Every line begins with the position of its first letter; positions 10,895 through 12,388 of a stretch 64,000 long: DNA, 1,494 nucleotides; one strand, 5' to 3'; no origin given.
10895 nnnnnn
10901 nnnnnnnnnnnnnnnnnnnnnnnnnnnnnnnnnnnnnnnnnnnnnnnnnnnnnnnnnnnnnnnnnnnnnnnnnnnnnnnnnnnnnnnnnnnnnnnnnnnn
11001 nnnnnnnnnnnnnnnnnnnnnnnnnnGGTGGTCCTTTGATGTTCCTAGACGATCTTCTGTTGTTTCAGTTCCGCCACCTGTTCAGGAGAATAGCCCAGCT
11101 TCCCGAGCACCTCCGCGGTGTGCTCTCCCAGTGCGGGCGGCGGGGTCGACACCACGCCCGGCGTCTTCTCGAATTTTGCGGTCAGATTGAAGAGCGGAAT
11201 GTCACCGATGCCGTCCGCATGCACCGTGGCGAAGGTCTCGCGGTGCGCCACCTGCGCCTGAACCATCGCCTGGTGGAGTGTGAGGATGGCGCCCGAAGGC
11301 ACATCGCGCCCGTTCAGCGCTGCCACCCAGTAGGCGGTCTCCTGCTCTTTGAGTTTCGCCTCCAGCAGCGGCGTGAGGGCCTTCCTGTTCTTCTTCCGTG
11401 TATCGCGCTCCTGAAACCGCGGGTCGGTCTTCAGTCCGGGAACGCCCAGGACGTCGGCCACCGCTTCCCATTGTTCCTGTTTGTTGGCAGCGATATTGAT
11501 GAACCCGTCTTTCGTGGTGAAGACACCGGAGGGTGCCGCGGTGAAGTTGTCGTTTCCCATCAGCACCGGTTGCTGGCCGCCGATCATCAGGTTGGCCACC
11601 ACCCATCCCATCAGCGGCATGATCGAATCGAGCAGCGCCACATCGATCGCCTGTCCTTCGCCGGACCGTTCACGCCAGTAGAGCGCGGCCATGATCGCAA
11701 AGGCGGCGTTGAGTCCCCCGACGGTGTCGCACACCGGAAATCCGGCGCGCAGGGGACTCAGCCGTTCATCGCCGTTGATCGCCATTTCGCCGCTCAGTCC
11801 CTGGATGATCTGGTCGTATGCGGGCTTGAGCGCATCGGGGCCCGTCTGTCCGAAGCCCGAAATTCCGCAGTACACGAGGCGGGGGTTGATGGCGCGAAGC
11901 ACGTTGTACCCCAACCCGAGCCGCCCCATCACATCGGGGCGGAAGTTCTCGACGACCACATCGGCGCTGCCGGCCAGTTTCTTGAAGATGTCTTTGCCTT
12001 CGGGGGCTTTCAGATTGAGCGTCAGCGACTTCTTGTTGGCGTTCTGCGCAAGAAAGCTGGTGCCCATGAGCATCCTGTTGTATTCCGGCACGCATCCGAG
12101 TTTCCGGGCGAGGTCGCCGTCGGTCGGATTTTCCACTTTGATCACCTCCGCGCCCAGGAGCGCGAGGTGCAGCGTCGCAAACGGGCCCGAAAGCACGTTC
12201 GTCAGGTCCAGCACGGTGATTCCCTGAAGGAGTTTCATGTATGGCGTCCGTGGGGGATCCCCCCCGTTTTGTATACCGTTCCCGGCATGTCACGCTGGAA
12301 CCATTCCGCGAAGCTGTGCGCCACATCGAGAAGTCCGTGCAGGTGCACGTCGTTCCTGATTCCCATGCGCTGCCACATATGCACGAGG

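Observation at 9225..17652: Unassigned carbon-skeleton module: 4-subunit 2-oxoacid:ferredoxin oxidoreductase, IDH-like dehydrogenase, HMG-CoA-lyase-family enzyme, family III CoA-transferase and LeuCD-type dehydratase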

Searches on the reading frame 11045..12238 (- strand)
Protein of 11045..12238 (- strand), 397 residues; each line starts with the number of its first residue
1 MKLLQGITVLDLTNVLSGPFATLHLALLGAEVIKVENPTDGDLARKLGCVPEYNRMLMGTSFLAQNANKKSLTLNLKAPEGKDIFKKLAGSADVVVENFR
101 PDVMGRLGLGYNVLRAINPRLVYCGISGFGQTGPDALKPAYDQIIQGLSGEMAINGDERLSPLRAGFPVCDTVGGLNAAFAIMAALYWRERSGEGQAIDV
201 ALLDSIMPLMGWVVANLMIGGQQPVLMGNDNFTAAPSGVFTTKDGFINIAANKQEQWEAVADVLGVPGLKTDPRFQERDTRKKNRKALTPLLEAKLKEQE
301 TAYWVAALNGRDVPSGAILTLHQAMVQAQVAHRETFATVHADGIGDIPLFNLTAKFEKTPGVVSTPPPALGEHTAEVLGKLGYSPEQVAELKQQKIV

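Call 4: search_protein_families(library=ncbifam, proteins=[window:11045-12238:-], max_evalue=0.00001)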
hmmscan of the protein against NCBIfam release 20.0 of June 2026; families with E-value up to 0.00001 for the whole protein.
window:11045-12238:- (397 aa): 7 families
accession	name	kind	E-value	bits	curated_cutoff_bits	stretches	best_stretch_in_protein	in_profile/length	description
NF052585.1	SucGlutTfsCaiB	equivalog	1.5e-87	293.8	750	1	4-381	8-388/394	succinate--glutarate CoA-transferase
NF003809.0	PRK05398.1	subfamily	1.4e-71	241.3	442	2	2-209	3-207/416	formyl-CoA transferase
TIGR03253.1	oxalate_frc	equivalog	1.1e-70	238.5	504.2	2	2-209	2-206/416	formyl-CoA transferase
NF008511.0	PRK11430.1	equivalog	1.5e-69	234.9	522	1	5-336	11-338/381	CoA:oxalate CoA-transferase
NF041294.1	Scnl_mescCoAtase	equivalog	2.1e-67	227.9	700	1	1-378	1-380/381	succinyl-CoA:mesaconate CoA-transferase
NF002914.1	PRK03525.1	equivalog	8e-46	156.7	413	1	4-395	10-395/400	L-carnitine CoA-transferase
TIGR04253.1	mesacon_CoA_iso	equivalog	8.8e-19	67.8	725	1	3-397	2-400/403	2-methylfumaryl-CoA isomerase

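Call 5: search_protein_families(library=pfam, proteins=[window:11045-12238:-], max_evalue=0.001)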
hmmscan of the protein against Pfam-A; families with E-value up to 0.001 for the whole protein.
window:11045-12238:- (397 aa): 1 family
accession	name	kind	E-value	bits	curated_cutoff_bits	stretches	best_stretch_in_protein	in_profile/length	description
PF02515.22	CoA_transf_3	-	3.1e-118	395.5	23.3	1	4-374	1-366/366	CoA-transferase family III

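Call 11: search_solved_structures(query=window:11045-12238:-, max_evalue=1e-20)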
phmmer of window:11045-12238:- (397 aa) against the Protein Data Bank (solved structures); distinct sequences matched with E-value up to 1e-20: 33.
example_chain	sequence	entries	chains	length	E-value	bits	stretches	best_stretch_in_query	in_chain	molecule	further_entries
9br6_A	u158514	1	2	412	2.5e-74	254.3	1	2-392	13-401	Succinate--hydroxymethylglutarate CoA-transferase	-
9br7_A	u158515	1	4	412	2.5e-74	254.3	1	2-392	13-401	Succinate--hydroxymethylglutarate CoA-transferase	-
10uh_A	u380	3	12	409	9.6e-73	249.1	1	4-391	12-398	Formyl-coenzyme a transferase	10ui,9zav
4ed9_A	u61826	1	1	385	1.3e-60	209.2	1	4-376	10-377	CAIB/BAIF family protein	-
4hl6_A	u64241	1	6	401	1.4e-58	202.4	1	5-334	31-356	Uncharacterized protein YfdE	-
5yit_A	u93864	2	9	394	2.2e-48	168.9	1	2-379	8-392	CoA transferase III | Uncharacterized protein Rv3272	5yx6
5yiy_A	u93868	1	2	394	2.5e-47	165.4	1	2-379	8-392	CoA transferase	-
1pqy_A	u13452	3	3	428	4.6e-46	161.3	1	4-209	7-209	Hypothetical protein yfdW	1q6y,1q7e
1pt5_A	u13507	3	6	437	5.1e-46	161.1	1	4-209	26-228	Hypothetical protein yfdW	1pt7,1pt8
9fn0_B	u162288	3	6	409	3.3e-44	155.2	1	3-394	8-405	Subunit of Benzylsuccinate CoA-transferase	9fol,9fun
3ubm_A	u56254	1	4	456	7.5e-44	154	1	2-209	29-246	Formyl-CoA:oxalate CoA-transferase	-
1p5h_A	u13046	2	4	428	2.9e-39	138.9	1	2-210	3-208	Formyl-coenzyme A transferase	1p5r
2vjo_A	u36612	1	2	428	4e-39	138.4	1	2-210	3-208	FORMYL-COENZYME A TRANSFERASE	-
2vjq_A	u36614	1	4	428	4.2e-39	138.4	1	2-210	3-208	FORMYL-COENZYME A TRANSFERASE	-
2vjp_A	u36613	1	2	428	4.7e-39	138.2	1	2-210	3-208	FORMYL-COENZYME A TRANSFERASE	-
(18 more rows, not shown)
